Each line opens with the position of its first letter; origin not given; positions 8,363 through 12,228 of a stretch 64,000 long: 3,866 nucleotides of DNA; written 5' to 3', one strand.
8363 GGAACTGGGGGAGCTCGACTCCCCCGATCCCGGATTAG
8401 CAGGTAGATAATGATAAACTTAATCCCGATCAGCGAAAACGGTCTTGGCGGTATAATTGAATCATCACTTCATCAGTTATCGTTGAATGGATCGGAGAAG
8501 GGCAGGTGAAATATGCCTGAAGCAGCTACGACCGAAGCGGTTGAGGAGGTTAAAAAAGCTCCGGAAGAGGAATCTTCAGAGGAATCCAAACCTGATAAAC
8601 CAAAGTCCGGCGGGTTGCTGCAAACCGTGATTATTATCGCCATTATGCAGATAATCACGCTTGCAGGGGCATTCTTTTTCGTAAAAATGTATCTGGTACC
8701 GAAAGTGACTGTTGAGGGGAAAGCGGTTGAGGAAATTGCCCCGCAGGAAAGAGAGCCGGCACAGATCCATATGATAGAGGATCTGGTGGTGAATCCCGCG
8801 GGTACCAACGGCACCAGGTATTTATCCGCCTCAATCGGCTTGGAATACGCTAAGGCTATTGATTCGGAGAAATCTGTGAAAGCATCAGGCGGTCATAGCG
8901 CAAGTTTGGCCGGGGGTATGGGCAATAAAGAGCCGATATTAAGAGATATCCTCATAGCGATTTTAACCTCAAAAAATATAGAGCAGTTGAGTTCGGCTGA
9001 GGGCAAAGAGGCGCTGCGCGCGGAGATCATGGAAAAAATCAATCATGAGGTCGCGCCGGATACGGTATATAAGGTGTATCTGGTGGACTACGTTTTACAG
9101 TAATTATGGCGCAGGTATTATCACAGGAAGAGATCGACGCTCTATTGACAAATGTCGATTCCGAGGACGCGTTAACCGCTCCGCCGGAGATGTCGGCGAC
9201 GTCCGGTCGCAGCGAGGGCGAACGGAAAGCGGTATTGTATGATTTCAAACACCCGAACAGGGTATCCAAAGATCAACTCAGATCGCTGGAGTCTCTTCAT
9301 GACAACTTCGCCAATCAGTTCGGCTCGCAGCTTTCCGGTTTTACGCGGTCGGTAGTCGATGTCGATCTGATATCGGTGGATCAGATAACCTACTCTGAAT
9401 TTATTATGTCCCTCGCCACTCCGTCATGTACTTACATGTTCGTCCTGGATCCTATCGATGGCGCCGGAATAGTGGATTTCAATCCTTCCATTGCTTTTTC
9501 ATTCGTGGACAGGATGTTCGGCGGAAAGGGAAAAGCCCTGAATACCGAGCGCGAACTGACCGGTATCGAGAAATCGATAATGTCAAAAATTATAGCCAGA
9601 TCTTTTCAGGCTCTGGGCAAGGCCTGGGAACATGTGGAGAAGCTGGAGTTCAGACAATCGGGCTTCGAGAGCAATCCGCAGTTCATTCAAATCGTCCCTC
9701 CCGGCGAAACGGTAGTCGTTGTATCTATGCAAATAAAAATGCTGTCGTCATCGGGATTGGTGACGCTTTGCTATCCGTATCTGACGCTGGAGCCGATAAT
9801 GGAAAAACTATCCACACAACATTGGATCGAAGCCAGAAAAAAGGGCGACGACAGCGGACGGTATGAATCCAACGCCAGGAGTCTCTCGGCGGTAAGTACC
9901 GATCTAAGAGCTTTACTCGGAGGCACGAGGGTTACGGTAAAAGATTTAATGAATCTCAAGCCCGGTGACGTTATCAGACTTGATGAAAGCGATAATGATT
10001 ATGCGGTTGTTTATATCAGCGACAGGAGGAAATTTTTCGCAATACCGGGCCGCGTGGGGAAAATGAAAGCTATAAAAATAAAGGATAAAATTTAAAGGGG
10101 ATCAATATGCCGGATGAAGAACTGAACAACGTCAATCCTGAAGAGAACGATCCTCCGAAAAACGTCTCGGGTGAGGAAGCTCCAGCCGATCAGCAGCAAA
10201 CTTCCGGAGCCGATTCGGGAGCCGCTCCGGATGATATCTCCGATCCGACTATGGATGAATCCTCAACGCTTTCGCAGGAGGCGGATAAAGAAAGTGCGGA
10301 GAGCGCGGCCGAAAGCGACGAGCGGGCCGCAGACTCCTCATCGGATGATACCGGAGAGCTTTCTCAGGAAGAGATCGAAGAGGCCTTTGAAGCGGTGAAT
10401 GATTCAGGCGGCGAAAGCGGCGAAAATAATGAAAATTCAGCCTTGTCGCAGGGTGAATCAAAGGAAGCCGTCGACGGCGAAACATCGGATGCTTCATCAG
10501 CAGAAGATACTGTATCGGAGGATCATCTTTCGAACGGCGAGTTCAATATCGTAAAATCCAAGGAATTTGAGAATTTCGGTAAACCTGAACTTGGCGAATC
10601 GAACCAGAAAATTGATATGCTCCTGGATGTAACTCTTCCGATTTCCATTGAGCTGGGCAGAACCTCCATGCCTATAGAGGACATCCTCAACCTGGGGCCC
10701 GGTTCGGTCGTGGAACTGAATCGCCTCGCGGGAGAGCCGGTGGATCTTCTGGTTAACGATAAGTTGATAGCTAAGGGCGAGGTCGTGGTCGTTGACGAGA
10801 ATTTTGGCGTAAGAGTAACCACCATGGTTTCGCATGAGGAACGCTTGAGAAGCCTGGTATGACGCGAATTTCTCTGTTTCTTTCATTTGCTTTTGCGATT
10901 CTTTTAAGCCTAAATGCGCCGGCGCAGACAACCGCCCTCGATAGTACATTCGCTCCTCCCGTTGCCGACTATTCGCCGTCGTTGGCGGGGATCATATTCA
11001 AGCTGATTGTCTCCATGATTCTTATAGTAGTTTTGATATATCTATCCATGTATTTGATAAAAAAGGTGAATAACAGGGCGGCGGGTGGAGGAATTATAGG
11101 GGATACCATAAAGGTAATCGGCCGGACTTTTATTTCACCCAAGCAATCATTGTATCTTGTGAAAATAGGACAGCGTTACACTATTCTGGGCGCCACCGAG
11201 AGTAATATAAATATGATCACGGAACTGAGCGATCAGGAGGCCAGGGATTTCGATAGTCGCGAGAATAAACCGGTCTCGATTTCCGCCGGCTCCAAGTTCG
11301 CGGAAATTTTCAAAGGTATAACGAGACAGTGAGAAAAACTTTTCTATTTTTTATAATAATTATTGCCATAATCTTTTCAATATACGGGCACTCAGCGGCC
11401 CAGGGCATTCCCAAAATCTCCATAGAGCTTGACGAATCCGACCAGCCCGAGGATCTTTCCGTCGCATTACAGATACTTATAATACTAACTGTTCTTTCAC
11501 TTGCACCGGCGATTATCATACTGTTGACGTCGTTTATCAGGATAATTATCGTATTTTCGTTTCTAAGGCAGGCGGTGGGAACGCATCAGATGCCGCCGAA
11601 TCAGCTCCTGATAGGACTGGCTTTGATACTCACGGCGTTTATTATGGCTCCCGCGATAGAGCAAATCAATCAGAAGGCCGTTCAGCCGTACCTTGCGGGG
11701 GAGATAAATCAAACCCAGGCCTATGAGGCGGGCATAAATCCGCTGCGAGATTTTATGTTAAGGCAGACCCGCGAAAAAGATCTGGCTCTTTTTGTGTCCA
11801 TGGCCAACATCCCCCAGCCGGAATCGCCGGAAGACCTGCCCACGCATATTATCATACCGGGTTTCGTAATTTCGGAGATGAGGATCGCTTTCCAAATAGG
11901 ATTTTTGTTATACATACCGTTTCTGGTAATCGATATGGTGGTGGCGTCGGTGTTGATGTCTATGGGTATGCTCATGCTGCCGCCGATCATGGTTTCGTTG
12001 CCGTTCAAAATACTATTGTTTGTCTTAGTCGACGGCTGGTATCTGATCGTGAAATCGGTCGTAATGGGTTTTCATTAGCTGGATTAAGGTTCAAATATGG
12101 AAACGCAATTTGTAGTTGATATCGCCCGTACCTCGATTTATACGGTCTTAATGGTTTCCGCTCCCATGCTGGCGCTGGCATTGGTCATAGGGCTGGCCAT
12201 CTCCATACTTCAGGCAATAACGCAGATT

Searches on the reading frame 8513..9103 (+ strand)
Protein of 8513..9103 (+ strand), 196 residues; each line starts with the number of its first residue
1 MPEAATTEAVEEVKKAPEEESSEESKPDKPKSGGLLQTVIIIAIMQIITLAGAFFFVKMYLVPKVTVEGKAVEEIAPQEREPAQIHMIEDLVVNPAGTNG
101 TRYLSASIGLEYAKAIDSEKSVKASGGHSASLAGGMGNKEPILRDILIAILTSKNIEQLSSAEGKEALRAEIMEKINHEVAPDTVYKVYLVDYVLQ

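Call 8: search_protein_families(library=pfam, proteins=[window:8513-9103:+], max_evalue=0.0001)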
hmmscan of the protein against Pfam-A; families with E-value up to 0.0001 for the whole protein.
window:8513-9103:+ (196 aa): 1 family
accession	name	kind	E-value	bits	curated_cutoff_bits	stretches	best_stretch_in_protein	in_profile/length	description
PF03748.19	FliL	-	1.4e-19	71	24.6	1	89-196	6-103/103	Flagellar basal body-associated protein FliL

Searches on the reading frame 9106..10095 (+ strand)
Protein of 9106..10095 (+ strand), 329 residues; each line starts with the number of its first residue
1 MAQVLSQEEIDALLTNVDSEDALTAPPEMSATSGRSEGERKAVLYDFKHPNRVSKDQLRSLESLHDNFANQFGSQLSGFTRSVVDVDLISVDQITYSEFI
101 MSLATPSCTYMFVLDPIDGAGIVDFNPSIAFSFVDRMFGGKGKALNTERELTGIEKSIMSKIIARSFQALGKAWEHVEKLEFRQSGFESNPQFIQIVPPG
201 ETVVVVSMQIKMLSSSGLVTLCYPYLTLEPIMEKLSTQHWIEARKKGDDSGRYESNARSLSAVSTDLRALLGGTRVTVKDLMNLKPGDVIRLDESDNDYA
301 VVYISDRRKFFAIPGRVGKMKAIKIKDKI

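Call 8: search_protein_families(library=pfam, proteins=[window:9106-10095:+], max_evalue=0.0001)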
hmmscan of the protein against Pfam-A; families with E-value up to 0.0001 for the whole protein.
window:9106-10095:+ (329 aa): 2 families
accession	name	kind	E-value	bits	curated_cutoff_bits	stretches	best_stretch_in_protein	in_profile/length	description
PF02154.20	FliM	-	6.2e-63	212.6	27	1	45-235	1-192/192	Flagellar motor switch protein FliM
PF01052.25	FliMN_C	-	2.4e-18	66.3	23.8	1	260-329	3-72/73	Type III flagellar switch regulator (C-ring) FliN C-term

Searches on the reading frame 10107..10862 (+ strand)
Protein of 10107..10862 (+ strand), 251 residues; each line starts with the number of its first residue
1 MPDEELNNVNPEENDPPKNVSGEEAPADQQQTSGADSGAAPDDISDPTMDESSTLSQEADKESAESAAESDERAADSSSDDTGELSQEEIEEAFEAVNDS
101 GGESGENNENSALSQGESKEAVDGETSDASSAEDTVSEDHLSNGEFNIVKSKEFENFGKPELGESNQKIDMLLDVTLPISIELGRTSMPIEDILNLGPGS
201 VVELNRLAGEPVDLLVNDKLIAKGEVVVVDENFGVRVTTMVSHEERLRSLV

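Call 8: search_protein_families(library=pfam, proteins=[window:10107-10862:+], max_evalue=0.0001)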
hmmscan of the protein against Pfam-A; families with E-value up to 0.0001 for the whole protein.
window:10107-10862:+ (251 aa): 1 family
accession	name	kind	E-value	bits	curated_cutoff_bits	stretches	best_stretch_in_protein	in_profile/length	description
PF01052.25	FliMN_C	-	4.2e-26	91.1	23.8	1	171-241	2-72/73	Type III flagellar switch regulator (C-ring) FliN C-term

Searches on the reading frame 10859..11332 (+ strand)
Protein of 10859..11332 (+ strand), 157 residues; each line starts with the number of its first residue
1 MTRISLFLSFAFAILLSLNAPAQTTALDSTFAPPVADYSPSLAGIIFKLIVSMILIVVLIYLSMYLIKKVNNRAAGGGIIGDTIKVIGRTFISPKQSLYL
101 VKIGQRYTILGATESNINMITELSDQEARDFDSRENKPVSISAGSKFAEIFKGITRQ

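Call 8: search_protein_families(library=pfam, proteins=[window:10859-11332:+], max_evalue=0.0001)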
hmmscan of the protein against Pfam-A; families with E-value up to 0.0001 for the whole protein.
window:10859-11332:+ (157 aa): 1 family
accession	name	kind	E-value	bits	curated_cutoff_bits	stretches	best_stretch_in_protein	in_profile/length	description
PF04347.18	FliO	-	3.4e-14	53.1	22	1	65-154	1-89/91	Flagellar biosynthesis protein, FliO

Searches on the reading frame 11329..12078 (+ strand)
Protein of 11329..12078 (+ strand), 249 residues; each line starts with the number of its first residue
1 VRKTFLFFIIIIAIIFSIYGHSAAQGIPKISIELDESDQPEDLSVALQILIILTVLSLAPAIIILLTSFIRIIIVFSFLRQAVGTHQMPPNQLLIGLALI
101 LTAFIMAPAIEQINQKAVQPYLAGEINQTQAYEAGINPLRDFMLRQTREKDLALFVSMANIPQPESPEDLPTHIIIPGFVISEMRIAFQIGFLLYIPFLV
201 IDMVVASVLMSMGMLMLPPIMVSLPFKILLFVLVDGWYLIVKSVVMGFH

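Call 8: search_protein_families(library=pfam, proteins=[window:11329-12078:+], max_evalue=0.0001)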
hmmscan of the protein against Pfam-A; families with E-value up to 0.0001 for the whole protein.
window:11329-12078:+ (249 aa): 1 family
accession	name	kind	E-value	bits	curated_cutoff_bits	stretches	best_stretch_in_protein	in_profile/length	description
PF00813.25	FliP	-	2.1e-82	276.2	26.9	1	52-243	1-190/191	FliP family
